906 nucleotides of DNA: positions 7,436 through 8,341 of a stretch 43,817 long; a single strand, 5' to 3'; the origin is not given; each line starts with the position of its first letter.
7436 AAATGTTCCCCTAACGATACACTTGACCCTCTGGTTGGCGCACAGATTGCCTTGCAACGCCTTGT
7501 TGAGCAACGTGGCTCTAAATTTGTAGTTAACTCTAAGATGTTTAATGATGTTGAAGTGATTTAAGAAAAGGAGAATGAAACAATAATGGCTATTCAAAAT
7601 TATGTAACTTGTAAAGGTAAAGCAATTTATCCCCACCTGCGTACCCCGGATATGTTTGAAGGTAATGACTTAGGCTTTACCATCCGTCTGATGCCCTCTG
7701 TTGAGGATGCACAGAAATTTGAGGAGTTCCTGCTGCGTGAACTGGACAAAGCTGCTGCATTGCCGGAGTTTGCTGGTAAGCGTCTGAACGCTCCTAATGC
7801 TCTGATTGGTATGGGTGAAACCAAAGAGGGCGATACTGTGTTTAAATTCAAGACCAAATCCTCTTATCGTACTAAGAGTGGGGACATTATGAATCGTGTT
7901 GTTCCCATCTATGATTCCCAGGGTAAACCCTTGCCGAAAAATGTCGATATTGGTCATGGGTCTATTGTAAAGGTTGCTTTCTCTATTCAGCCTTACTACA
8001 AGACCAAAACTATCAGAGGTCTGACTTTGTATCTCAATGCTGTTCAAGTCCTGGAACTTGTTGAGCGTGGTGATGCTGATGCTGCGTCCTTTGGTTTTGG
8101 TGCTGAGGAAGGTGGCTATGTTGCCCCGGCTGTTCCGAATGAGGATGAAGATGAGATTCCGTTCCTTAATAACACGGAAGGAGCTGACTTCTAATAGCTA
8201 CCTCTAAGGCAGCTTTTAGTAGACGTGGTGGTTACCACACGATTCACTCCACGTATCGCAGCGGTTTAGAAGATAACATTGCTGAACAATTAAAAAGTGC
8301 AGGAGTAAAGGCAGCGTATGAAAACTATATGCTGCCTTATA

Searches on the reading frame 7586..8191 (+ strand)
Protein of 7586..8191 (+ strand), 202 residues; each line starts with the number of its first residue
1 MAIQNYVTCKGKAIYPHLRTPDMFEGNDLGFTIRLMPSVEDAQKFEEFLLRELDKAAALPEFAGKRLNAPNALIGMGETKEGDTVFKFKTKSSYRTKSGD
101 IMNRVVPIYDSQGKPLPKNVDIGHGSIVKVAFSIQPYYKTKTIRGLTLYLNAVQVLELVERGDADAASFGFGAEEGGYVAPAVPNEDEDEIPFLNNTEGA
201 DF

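Call 59: search_protein_families(library=phrogs, proteins=[window:7586-8191:+], max_evalue=0.001)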
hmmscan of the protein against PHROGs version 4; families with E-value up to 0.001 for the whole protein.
window:7586-8191:+ (202 aa): 1 family
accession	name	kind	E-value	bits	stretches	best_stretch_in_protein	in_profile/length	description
phrog_112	-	DNA, RNA and nucleotide metabolism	3.3e-25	90.2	1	4-193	20-216/265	Gp2.5-like ssDNA binding protein and ssDNA annealing protein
